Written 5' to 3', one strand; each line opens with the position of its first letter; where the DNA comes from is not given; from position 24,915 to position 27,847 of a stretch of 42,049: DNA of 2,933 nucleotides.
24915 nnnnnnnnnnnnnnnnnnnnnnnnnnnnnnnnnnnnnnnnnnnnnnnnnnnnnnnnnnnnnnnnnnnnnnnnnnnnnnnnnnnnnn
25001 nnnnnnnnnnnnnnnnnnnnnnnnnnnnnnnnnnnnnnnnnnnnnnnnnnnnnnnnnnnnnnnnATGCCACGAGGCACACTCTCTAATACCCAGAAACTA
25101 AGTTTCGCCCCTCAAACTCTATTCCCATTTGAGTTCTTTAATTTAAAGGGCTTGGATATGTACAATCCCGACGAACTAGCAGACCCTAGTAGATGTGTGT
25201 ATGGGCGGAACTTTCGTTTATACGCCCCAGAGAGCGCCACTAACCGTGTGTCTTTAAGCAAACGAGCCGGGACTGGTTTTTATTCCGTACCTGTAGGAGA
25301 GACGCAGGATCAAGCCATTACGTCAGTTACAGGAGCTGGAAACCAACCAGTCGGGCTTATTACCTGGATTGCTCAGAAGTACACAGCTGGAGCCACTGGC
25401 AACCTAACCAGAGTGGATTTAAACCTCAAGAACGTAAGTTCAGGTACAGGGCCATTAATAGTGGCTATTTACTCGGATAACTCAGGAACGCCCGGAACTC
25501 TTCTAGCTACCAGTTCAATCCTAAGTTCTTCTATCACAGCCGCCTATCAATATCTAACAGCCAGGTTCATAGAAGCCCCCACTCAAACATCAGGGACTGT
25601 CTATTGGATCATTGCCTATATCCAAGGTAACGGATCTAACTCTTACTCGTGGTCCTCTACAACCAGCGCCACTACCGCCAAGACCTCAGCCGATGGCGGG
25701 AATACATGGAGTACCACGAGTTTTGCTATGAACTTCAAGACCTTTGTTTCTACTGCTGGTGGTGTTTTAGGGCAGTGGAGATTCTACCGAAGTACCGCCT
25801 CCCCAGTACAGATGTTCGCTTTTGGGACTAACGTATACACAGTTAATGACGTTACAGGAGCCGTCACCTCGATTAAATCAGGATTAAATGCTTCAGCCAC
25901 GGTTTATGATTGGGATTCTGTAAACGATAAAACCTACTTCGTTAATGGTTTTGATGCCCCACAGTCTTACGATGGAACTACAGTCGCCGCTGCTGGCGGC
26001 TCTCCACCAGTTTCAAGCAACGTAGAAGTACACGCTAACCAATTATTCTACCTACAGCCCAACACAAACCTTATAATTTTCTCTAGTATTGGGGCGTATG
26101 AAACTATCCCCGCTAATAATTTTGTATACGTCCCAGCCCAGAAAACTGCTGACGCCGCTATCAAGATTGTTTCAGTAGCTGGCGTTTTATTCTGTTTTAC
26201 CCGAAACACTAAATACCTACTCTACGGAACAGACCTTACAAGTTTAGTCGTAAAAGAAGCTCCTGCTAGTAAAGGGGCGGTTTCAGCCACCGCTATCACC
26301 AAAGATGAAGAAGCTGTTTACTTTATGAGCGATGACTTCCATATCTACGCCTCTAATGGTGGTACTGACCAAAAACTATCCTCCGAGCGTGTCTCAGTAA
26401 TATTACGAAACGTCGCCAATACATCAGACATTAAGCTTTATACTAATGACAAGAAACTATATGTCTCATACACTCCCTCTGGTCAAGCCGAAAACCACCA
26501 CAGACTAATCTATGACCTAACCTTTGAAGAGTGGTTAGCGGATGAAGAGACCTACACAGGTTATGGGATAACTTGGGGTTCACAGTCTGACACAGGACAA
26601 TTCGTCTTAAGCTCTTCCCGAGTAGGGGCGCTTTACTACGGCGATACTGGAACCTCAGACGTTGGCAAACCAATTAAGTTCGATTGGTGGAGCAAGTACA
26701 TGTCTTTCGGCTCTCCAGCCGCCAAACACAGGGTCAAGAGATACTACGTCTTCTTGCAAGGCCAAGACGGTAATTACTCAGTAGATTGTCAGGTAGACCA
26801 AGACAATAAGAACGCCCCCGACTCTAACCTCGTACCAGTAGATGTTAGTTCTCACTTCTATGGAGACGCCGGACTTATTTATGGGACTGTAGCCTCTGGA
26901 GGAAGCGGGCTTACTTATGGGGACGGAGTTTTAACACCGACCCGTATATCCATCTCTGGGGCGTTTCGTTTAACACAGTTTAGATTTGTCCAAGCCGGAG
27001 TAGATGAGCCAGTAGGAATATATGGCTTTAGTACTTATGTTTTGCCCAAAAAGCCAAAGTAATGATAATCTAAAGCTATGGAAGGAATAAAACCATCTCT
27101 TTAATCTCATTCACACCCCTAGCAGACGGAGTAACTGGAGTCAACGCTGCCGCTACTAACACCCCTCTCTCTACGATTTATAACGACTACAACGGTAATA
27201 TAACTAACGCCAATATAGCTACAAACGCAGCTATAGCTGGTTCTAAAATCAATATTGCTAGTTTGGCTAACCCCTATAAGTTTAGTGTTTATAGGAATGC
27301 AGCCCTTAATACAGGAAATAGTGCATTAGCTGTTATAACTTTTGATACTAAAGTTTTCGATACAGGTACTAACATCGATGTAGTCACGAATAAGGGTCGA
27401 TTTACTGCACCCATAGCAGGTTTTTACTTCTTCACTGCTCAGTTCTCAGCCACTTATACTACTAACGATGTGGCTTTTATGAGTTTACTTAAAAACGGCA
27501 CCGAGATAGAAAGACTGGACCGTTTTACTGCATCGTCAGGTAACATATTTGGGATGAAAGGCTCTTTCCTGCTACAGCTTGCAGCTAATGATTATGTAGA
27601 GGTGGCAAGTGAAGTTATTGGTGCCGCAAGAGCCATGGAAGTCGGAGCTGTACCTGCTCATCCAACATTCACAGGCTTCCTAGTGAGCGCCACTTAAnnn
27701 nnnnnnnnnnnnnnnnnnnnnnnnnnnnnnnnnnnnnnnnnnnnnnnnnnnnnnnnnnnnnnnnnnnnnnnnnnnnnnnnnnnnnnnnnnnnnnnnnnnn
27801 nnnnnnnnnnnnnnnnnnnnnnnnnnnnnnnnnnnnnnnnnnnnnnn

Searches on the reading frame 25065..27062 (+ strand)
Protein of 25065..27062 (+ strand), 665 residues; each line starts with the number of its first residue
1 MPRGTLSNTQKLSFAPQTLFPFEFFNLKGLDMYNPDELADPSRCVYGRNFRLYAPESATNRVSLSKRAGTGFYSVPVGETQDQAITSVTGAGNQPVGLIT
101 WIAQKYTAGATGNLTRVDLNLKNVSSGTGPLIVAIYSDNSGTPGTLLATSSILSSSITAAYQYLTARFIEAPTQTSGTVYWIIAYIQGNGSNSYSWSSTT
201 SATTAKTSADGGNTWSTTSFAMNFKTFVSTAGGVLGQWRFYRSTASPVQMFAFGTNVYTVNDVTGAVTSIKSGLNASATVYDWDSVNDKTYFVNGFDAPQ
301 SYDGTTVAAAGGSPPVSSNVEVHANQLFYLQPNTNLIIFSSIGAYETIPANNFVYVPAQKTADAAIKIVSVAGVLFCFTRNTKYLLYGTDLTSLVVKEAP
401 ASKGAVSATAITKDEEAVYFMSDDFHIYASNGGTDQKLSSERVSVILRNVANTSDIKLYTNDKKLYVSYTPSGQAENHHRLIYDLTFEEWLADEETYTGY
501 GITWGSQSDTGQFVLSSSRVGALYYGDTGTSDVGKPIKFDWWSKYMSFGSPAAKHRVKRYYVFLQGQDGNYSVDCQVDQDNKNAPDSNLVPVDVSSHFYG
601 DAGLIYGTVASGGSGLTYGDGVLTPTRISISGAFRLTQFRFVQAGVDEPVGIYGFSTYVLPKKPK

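Call 32: search_protein_families(library=phrogs, max_evalue=0.001, proteins=[window:25065-27062:+])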
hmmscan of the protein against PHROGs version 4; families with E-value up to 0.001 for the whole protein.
window:25065-27062:+ (665 aa): 1 family
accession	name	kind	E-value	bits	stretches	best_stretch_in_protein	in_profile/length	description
phrog_35103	-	unknown function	7.3e-07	28.6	1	90-217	564-690/916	-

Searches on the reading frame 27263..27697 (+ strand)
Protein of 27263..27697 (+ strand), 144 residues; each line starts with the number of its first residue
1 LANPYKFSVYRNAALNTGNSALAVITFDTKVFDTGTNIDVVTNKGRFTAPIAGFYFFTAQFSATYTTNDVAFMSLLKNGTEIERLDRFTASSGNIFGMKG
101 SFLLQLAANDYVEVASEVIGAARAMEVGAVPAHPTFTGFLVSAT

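Call 32: search_protein_families(library=phrogs, max_evalue=0.001, proteins=[window:27263-27697:+])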
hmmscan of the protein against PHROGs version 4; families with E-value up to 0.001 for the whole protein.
window:27263-27697:+ (144 aa): 1 family
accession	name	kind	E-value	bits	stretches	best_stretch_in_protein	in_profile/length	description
phrog_15750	-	unknown function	9.3e-11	43.1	1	7-116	33-144/168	-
